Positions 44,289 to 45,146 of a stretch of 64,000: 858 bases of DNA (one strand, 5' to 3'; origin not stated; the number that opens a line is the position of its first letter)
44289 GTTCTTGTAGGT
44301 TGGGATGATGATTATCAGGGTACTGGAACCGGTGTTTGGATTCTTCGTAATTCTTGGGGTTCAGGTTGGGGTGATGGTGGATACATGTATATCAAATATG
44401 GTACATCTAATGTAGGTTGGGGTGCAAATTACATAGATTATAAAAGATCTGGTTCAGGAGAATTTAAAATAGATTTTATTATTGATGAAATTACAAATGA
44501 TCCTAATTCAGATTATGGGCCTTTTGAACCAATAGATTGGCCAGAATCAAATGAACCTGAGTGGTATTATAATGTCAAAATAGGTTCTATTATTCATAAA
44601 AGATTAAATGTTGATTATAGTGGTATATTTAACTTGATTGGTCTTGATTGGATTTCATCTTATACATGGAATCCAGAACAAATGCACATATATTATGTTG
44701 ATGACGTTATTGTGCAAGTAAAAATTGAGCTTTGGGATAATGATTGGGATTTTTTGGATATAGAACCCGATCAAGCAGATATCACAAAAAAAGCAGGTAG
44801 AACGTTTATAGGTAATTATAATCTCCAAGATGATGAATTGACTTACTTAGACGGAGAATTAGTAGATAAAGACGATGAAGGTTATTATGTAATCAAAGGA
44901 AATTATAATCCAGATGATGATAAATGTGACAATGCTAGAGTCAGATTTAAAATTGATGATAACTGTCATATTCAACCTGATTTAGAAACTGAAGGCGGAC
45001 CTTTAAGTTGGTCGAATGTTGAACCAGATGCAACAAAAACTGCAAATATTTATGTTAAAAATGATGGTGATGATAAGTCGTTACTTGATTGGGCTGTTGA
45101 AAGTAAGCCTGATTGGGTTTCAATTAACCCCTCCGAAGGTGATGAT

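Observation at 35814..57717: About 22 kb of contiguous same-strand genes that encode almost only secreted peptidases and adhesin-like proteins, in a small AT-rich archaeon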

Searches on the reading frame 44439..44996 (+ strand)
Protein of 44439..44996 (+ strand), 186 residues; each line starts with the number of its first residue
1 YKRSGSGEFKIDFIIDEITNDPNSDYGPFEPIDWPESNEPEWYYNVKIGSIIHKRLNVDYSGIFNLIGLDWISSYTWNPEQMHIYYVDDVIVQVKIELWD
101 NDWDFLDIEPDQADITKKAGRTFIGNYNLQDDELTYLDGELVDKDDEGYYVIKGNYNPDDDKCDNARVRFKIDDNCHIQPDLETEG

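Call 39: predict_structure(alignment_id=A3)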
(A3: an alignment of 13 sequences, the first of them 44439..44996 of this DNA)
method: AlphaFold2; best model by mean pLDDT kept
length: 186 residues; sequences in the alignment: 13
mean_pLDDT: 70.9   pTM: 0.70
mean pLDDT of the five models: 70.9, 66.7, 64.6, 64.0, 61.9
residues with pLDDT >= 90: 20; 70-90: 82; 50-70: 59; < 50: 25
segments of 3 or more residues with pLDDT < 50: 58-79
pLDDT, mean of each block of 10 residues (from residue 1): 72 84 67 61 83 66 37 40 85 89 62 64 89 80 84 78 77 73 49
secondary structure, 60 per line:
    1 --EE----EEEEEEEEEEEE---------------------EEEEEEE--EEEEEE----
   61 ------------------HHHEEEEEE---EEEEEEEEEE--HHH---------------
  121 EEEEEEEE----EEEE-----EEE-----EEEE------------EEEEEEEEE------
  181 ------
elements in order: E9-20 E42-48 E51-56 E82-87 E91-100 E121-128 E133-136 E142-144 E150-153 E166-174

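Call 45: fold_search(model_id=the predicted structure, library=pdb)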
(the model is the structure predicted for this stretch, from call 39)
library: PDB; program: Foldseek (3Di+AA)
matches with E <= 10: 297; with E <= 0.001: 0
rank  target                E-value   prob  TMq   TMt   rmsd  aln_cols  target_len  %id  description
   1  6nyc                  1.5e-03  1.00  0.33  0.49   8.7       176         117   14  Munc13-1 C2B-domain, calcium free (released 2019-02-20)
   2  5a4x_B                2.0e-03  0.99  0.37  0.41   9.7       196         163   11  The crystal structure of Arabidopsis thaliana CAR4 in complex with two calcium ions and Zn (released 2016-03-02)
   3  5a50_B                2.8e-03  0.99  0.38  0.42   9.2       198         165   12  The crystal structure of Arabidopsis thaliana CAR4 in complex with two calcium ions, Zn and Phopho Choline (released 2016-03-02)
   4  5a4x_A                2.8e-03  0.98  0.36  0.41  10.0       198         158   11  The crystal structure of Arabidopsis thaliana CAR4 in complex with two calcium ions and Zn (released 2016-03-02)
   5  4v29_A                3.0e-03  0.99  0.35  0.39   9.7       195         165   11  The crystal structure of Arabidopsis thaliana CAR4 in complex with two calcium ions (released 2014-12-17)
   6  5a50_A                3.5e-03  0.98  0.36  0.39   9.7       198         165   11  The crystal structure of Arabidopsis thaliana CAR4 in complex with two calcium ions, Zn and Phopho Choline (released 2016-03-02)
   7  9bky_C                4.4e-03  0.99  0.35  0.45   8.4       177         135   14  Crystal structure of a C2 domain from Trichomonas vaginalis (sulfate bound) (released 2024-05-08)
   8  5ue8_A                4.7e-03  0.97  0.29  0.08   8.8       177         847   12  The crystal structure of Munc13-1 C1C2BMUN domain (released 2017-02-15)
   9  7dbu_B                6.5e-03  0.77  0.27  0.31  13.2       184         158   12  Crystal structure of catalytic domain of Anhydrobiosis-related Mn-dependent Peroxidase (AMNP) from Ramazzottius varieo (released 2021-10-06)
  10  5a52                  8.6e-03  0.96  0.36  0.42   9.9       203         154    9  The crystal structure of Arabidopsis thaliana CAR1 in complex with one calcium ion (released 2016-03-02)
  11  9bky_B                9.6e-03  0.98  0.36  0.47   7.8       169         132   11  Crystal structure of a C2 domain from Trichomonas vaginalis (sulfate bound) (released 2024-05-08)
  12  2nq3                  9.6e-03  0.97  0.36  0.47   8.1       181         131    8  Crystal structure of the C2 Domain of Human Itchy Homolog E3 Ubiquitin Protein Ligase (released 2006-11-14)
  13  5mwf_F                1.1e-02  0.89  0.32  0.25   9.1       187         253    7  Human Jagged2 C2-EGF2 (released 2017-06-14)
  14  3jzy                  1.3e-02  0.98  0.36  0.51   7.6       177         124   11  Crystal structure of human Intersectin 2 C2 domain (released 2009-10-06)
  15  2ep6_MODEL_1_A        1.3e-02  0.95  0.34  0.44   8.5       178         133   11  Solution structure of the second C2 domain from human MCTP2 protein (released 2007-10-02)
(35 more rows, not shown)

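Call 66: search_solved_structures(query=A7, max_evalue=10)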
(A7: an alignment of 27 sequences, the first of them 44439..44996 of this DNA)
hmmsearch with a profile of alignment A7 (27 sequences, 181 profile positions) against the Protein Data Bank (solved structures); distinct sequences matched with E-value up to 10: 1.
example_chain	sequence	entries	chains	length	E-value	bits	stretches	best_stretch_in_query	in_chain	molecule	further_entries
4f34_A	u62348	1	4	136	0.0016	21.8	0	145-174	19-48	de novo protein Symfoil-4V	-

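Call 70: predict_structure(alignment_id=A7)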
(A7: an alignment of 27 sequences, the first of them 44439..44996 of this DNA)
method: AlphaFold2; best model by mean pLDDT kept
length: 186 residues; sequences in the alignment: 27
mean_pLDDT: 88.1   pTM: 0.84
mean pLDDT of the five models: 88.1, 87.2, 84.1, 82.9, 81.9
residues with pLDDT >= 90: 117; 70-90: 52; 50-70: 14; < 50: 3
segments of 3 or more residues with pLDDT < 50: 1-3
pLDDT, mean of each block of 10 residues (from residue 1): 68 97 93 84 93 75 78 94 92 96 76 91 96 94 97 93 93 87 70
secondary structure, 60 per line:
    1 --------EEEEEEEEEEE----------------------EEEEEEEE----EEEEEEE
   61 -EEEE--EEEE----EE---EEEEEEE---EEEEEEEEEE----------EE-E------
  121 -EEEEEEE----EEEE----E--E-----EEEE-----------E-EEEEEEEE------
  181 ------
elements in order: E9-19 E42-49 E54-60 E62-65 E68-71 E81-87 E91-100 E122-128 E133-136 E150-153 E167-174

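Call 73: fold_search(model_id=the predicted structure, library=pdb)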
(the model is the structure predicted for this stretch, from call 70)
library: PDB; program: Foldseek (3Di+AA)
matches with E <= 10: 880; with E <= 0.001: 18
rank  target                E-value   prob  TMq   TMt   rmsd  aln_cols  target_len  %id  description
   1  9zk4_B                9.7e-05  1.00  0.45  0.58   7.3       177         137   11  Crystal structure of a malonate bound C2 domain containing protein from Trichomonas vaginalis (P21 form) (released 2025-12-17)
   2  4cc0_A                1.2e-04  1.00  0.40  0.27   7.7       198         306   10  Notch ligand, Jagged-1, contains an N-terminal C2 domain (released 2013-11-27)
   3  6nyc                  1.6e-04  1.00  0.43  0.63   6.5       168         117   12  Munc13-1 C2B-domain, calcium free (released 2019-02-20)
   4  5a4x_A                1.7e-04  1.00  0.42  0.48   7.8       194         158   11  The crystal structure of Arabidopsis thaliana CAR4 in complex with two calcium ions and Zn (released 2016-03-02)
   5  6nyt                  2.1e-04  1.00  0.42  0.55   5.9       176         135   11  Munc13-1 C2B-domain, calcium bound (released 2019-02-20)
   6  5a50_B                2.1e-04  1.00  0.43  0.48   7.8       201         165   11  The crystal structure of Arabidopsis thaliana CAR4 in complex with two calcium ions, Zn and Phopho Choline (released 2016-03-02)
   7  1djh_B                2.2e-04  1.00  0.46  0.17   6.3       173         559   10  PHOSPHOINOSITIDE-SPECIFIC PHOSPHOLIPASE C-DELTA1 FROM RAT COMPLEXED WITH BARIUM (released 1997-07-07)
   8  9bcz                  2.5e-04  1.00  0.47  0.16   6.2       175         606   10  Chicken 1-phosphatidylinositol 4,5-bisphosphate phosphodiesterase zeta-1 (PLCZ1) in complex with calcium and phosphoryla (released 2024-05-15)
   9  5a4x_B                2.5e-04  1.00  0.42  0.47   7.1       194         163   12  The crystal structure of Arabidopsis thaliana CAR4 in complex with two calcium ions and Zn (released 2016-03-02)
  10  5a50_A                3.0e-04  1.00  0.43  0.48   7.9       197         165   11  The crystal structure of Arabidopsis thaliana CAR4 in complex with two calcium ions, Zn and Phopho Choline (released 2016-03-02)
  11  4v29_A                3.3e-04  1.00  0.41  0.46   8.0       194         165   11  The crystal structure of Arabidopsis thaliana CAR4 in complex with two calcium ions (released 2014-12-17)
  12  9bky_C                3.9e-04  1.00  0.43  0.56   6.9       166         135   14  Crystal structure of a C2 domain from Trichomonas vaginalis (sulfate bound) (released 2024-05-08)
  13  7bi4                  4.3e-04  1.00  0.40  0.11   6.6       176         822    8  PI3KC2a core apo (released 2022-03-09)
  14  5a52                  4.3e-04  1.00  0.40  0.46   7.8       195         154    8  The crystal structure of Arabidopsis thaliana CAR1 in complex with one calcium ion (released 2016-03-02)
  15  2ep6_MODEL_1_A        4.8e-04  1.00  0.46  0.62   6.5       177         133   10  Solution structure of the second C2 domain from human MCTP2 protein (released 2007-10-02)
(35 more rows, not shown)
